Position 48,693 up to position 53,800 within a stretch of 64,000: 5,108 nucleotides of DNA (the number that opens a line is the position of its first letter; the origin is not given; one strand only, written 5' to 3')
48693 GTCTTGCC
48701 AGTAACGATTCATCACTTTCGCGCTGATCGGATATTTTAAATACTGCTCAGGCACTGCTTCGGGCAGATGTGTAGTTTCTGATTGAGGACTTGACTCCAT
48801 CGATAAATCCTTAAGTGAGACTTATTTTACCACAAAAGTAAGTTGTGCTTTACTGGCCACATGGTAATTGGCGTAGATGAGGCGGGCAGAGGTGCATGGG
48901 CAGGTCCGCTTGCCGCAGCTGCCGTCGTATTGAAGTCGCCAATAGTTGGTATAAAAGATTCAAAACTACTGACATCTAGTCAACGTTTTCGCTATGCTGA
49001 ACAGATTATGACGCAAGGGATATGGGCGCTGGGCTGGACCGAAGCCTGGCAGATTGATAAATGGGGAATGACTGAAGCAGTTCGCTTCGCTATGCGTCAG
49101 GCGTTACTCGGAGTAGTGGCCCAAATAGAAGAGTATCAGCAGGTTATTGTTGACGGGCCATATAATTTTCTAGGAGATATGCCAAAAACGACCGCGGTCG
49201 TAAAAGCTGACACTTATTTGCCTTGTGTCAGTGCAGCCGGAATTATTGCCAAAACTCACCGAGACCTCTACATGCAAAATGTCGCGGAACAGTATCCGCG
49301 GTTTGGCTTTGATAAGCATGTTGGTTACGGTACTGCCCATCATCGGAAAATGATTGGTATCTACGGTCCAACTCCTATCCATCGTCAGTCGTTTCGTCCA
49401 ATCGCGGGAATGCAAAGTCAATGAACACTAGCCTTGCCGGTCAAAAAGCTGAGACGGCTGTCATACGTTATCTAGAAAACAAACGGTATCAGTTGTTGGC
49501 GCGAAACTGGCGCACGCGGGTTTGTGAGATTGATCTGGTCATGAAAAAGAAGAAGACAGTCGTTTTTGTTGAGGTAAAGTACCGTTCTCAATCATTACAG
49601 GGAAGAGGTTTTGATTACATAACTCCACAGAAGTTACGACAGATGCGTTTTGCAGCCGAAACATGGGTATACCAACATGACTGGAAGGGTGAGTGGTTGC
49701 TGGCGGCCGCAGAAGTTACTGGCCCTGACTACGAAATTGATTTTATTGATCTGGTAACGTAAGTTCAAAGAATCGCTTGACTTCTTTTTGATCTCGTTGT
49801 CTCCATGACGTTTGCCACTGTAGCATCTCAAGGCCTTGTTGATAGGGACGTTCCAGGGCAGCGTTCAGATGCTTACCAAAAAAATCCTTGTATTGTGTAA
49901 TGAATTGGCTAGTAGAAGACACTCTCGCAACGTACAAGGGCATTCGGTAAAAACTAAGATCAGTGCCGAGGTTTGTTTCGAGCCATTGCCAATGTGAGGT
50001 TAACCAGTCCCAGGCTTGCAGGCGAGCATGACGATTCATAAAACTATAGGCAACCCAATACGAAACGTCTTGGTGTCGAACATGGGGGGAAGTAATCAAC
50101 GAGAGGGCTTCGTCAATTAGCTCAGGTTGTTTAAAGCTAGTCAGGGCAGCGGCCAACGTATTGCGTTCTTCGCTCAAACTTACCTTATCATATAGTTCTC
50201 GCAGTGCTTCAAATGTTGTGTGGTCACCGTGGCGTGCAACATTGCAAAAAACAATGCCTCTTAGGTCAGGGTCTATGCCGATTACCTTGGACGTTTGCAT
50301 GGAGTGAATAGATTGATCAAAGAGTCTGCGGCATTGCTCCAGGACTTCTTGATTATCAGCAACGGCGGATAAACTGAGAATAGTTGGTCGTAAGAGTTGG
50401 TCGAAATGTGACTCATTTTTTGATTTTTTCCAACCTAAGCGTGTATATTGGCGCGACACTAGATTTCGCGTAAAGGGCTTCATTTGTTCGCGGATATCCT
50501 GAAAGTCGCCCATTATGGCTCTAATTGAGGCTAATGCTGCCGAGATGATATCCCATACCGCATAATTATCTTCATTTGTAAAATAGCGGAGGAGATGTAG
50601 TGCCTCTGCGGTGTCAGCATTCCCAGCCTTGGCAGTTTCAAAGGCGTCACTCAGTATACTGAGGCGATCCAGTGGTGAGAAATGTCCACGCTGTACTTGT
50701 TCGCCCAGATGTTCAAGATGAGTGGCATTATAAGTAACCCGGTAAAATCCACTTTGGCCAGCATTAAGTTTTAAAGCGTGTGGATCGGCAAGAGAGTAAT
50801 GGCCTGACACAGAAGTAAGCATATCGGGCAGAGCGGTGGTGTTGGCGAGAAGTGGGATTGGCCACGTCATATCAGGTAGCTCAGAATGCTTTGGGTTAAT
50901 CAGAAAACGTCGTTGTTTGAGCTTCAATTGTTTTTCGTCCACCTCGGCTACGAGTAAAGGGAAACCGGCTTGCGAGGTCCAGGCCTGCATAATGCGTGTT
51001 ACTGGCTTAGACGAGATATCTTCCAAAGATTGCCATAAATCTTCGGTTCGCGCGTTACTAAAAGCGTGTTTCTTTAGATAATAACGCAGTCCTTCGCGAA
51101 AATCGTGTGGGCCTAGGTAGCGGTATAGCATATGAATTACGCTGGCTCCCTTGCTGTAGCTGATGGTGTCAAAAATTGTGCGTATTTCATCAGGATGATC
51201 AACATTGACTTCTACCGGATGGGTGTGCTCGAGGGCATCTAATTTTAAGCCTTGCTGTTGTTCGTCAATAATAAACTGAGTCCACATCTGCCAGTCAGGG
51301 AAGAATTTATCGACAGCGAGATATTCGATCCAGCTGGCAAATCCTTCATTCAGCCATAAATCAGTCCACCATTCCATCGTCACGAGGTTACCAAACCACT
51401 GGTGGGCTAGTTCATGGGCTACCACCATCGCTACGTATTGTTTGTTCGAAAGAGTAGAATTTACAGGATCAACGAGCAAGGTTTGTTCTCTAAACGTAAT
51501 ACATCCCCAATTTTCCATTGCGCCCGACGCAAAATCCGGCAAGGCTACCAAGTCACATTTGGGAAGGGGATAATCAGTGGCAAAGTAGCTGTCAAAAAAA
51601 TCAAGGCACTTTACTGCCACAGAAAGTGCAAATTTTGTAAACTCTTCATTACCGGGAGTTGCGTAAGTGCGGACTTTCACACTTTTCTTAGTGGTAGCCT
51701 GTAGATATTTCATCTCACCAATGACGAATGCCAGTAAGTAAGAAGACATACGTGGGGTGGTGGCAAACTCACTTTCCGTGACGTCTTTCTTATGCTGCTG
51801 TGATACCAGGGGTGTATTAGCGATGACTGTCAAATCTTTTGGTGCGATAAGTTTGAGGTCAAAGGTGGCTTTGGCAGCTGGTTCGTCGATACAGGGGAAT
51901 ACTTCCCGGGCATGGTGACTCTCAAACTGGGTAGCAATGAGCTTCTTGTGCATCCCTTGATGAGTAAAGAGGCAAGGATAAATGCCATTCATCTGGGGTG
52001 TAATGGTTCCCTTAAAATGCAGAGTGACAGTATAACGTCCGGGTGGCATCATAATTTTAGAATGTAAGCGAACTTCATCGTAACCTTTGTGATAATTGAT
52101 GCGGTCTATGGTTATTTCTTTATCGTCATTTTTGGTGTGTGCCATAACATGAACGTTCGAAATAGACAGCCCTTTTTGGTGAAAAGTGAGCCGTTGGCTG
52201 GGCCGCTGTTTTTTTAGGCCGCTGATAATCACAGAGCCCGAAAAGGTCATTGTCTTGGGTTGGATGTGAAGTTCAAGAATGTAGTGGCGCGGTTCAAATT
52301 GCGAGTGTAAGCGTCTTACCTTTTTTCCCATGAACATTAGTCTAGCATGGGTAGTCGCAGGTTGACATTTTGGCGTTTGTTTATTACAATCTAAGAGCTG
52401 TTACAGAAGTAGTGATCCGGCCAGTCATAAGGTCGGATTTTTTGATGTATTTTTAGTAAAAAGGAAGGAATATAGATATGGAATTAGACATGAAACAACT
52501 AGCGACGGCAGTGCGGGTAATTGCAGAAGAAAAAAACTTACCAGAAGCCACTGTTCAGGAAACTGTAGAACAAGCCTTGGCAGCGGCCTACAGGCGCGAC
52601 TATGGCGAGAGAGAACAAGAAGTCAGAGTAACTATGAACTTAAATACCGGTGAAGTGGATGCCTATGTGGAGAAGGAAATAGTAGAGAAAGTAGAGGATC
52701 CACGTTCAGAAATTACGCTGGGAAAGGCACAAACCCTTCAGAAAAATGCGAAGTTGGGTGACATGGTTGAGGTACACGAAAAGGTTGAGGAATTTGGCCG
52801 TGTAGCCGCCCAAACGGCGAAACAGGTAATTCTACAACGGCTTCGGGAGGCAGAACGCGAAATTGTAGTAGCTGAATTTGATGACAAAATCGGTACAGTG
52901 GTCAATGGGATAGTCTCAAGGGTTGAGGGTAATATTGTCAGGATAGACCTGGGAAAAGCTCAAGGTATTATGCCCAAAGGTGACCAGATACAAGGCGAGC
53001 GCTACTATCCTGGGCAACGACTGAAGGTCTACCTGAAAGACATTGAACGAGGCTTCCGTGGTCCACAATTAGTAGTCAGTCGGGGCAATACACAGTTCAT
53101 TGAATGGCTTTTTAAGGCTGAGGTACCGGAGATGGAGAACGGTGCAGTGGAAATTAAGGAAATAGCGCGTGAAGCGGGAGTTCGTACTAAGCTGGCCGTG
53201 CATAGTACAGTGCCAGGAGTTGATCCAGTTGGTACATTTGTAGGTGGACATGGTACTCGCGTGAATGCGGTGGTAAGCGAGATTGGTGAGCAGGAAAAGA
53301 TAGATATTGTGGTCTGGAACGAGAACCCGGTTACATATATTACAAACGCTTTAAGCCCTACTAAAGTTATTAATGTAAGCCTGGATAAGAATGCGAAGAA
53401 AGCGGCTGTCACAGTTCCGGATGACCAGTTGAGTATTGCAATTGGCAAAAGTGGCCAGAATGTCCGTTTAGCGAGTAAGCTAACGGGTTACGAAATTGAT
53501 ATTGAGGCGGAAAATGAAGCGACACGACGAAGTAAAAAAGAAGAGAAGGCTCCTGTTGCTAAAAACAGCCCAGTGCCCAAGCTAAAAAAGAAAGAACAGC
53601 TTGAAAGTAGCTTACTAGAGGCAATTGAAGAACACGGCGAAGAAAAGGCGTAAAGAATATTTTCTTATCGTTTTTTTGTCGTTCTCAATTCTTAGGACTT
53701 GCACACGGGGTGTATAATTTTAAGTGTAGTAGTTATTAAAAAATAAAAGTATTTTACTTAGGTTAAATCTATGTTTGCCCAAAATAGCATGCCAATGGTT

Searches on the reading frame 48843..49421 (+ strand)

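Call 69: search_protein_families(library=pfam, proteins=[window:48843-49421:+], max_evalue=0.0001)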
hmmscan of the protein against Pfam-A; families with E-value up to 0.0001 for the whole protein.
window:48843-49421:+ (193 aa): 1 family
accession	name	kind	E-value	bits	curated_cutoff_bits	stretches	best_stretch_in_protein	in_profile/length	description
PF01351.25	RNase_HII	-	5.1e-27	95.5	25.8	1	9-185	1-197/199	Ribonuclease HII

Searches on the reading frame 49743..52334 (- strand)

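Call 69: search_protein_families(library=pfam, proteins=[window:49743-52334:-], max_evalue=0.0001)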
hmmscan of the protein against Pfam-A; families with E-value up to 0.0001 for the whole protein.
window:49743-52334:- (863 aa): 3 families
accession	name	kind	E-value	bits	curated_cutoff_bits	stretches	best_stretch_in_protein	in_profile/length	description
PF01433.26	Peptidase_M1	-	5.8e-90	301.1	27.7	1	235-452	1-218/218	Peptidase family M1 domain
PF11838.14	ERAP1_C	-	5.7e-78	263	38.2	1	521-838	2-316/318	ERAP1-like C-terminal domain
PF17900.6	Peptidase_M1_N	-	5.6e-45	154.2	25.8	1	15-200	2-186/186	Peptidase M1 N-terminal domain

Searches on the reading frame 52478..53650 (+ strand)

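Call 69: search_protein_families(library=pfam, proteins=[window:52478-53650:+], max_evalue=0.0001)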
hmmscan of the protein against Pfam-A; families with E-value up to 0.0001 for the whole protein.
window:52478-53650:+ (391 aa): 4 families
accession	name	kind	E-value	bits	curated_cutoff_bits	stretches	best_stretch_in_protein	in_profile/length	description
PF08529.16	NusA_N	-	1.3e-36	125.9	23.8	1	8-128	2-119/119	NusA N-terminal domain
PF13184.12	KH_5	-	2.4e-21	76.1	27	1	233-301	1-68/69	NusA-like KH domain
PF23095.1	KH_NusA_C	-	1.6e-07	31.7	34.2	1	310-342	2-34/59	Transcription termination/antitermination protein NusA, KH domain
PF00575.29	S1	-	5.9e-05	23.8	22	1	136-198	2-71/74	S1 RNA binding domain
